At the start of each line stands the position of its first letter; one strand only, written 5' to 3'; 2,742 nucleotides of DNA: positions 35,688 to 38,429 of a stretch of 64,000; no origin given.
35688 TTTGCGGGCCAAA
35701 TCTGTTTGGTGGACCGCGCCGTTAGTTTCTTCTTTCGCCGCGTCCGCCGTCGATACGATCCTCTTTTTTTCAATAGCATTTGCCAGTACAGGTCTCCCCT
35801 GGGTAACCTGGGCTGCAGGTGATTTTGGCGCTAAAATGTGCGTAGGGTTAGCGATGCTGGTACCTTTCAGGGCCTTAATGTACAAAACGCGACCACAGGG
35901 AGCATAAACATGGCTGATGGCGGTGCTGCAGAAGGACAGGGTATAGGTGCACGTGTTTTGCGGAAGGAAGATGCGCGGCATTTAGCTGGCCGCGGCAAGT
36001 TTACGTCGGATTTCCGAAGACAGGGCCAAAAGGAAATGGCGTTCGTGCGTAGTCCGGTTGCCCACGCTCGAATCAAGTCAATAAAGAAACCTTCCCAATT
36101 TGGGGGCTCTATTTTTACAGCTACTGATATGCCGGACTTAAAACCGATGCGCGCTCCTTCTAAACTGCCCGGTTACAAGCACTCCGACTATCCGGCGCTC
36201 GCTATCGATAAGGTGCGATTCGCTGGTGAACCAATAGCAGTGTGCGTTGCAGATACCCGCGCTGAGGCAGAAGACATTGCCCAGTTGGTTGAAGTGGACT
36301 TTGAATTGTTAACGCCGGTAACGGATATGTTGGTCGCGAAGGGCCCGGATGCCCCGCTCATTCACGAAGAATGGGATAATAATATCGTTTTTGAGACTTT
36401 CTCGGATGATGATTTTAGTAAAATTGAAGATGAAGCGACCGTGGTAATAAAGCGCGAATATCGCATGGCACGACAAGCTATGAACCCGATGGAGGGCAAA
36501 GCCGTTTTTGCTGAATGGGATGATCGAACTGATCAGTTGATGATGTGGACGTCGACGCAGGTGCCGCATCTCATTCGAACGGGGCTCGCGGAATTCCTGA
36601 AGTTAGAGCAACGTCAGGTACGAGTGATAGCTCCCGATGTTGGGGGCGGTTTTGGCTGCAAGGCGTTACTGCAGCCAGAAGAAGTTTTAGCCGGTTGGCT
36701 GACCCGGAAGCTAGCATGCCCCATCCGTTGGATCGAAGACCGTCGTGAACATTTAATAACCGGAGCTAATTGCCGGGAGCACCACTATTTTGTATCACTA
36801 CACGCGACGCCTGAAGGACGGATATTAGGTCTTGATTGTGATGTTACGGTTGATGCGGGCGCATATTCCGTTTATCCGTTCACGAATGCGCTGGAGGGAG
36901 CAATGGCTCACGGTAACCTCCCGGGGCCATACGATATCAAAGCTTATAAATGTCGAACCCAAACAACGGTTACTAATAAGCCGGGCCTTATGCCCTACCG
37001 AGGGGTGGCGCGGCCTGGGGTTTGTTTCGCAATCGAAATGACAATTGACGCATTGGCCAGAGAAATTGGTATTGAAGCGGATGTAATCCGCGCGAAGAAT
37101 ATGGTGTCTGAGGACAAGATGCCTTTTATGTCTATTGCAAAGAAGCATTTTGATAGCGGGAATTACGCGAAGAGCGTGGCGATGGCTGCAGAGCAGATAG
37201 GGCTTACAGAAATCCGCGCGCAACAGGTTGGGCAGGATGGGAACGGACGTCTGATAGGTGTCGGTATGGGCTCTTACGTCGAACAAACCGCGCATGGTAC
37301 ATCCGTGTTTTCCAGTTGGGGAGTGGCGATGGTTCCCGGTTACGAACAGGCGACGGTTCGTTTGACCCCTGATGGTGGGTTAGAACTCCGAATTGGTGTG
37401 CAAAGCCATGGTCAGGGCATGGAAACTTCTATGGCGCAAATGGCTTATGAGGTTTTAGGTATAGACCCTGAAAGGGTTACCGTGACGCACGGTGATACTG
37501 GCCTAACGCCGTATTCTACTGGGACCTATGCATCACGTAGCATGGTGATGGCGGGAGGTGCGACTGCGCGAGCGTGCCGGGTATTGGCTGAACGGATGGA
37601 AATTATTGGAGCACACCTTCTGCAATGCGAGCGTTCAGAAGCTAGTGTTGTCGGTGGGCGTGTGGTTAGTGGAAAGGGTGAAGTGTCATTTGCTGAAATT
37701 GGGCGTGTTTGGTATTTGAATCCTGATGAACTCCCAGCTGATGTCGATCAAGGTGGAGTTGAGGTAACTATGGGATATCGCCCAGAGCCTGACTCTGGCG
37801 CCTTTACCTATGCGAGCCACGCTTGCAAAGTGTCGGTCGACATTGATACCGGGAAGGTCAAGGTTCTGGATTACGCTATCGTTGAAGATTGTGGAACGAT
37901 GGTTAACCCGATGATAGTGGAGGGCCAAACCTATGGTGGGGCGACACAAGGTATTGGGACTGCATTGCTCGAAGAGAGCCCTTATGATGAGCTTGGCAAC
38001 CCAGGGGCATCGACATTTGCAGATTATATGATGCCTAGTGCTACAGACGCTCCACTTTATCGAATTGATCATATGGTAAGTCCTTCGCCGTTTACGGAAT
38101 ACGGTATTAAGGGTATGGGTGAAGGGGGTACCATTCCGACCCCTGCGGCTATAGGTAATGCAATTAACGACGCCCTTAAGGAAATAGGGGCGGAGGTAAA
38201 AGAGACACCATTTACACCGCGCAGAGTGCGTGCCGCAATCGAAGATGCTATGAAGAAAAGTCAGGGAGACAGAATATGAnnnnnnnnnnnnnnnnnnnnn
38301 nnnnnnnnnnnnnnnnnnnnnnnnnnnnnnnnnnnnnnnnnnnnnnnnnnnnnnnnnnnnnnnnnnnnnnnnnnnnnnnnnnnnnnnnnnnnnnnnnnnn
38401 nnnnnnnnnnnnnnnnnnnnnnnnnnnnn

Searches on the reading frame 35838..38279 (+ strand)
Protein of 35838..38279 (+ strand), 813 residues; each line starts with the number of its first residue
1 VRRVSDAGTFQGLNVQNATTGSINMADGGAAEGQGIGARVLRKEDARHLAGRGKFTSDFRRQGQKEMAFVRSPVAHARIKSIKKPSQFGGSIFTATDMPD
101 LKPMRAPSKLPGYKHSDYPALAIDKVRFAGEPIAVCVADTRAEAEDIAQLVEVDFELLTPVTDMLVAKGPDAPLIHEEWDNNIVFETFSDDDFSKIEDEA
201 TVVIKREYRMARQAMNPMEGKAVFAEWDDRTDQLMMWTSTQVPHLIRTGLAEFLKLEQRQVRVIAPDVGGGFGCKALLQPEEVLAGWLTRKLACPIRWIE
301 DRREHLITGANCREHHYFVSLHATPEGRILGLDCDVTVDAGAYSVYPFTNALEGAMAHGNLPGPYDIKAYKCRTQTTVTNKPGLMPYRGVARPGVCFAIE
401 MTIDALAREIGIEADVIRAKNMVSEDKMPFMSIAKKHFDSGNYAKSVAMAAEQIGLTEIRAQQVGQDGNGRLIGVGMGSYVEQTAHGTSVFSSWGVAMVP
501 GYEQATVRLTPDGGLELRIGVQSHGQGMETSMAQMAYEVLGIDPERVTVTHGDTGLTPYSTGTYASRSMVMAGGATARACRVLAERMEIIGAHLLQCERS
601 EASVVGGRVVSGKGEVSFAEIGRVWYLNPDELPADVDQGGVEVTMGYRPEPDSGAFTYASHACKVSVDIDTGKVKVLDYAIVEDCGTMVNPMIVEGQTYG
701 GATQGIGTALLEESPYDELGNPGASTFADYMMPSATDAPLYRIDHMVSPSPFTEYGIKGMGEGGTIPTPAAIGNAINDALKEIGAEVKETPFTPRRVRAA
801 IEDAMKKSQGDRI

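Call 40: search_protein_families(library=ncbifam, proteins=[window:35838-38279:+], max_evalue=0.00001)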
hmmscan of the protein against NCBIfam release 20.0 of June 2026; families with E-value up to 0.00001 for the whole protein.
window:35838-38279:+ (813 aa): 13 families
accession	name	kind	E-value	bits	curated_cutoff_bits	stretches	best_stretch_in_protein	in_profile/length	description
NF040766.1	CODH_aero_grp5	exception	4.5e-160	534.4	950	2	36-611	5-577/785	aerobic carbon-monoxide dehydrogenase large subunit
NF041018.1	glyceraldDH_alpha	equivalog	6.3e-150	501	790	1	36-796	3-739/741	glyceraldehyde dehydrogenase subunit alpha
TIGR02416.1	CO_dehy_Mo_lg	equivalog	1.2e-136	456.9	991.15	1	44-798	1-768/770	aerobic carbon-monoxide dehydrogenase large subunit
TIGR03194.1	4hydrxCoA_A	equivalog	2.5e-106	356.8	994.55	1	49-800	10-745/746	4-hydroxybenzoyl-CoA reductase subunit alpha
NF043082.1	XdhA_XDHase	equivalog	4.6e-106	355.7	780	1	36-802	1-753/758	xanthine dehydrogenase subunit XdhA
NF007426.0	PRK09970.1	equivalog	7.3e-103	345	916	1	35-800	5-754/761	xanthine dehydrogenase molybdenum-binding subunit XdhA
TIGR03196.1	pucD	equivalog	5.9e-76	256.4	783.65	1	39-794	6-751/763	xanthine dehydrogenase subunit D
NF045668.1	pterin_aldehy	equivalog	1.2e-68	232.1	1100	1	34-801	173-904/905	molybdopterin-dependent aldehyde oxidoreductase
TIGR03313.1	Se_sel_red_Mo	hypoth_equivalog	4.5e-67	226.5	1101.9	2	192-801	363-949/951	molybdopterin-dependent oxidoreductase Mo/Fe-S-binding subunit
TIGR03311.1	Se_dep_XDH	equivalog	2.3e-64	217.9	830.45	3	31-425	156-543/848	selenium-dependent xanthine dehydrogenase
TIGR02965.1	xanthine_xdhB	equivalog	2.3e-56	191.4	849.5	1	45-802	10-755/758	xanthine dehydrogenase molybdopterin binding subunit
NF041671.1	peri_hyde_PaoC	equivalog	4.3e-53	180.8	1180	1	111-795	90-725/735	aldehyde oxidoreductase molybdenum-binding subunit PaoC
TIGR02969.1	mam_aldehyde_ox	subfamily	4.2e-32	110.6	1912.3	1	34-807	574-1313/1330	aldehyde oxidase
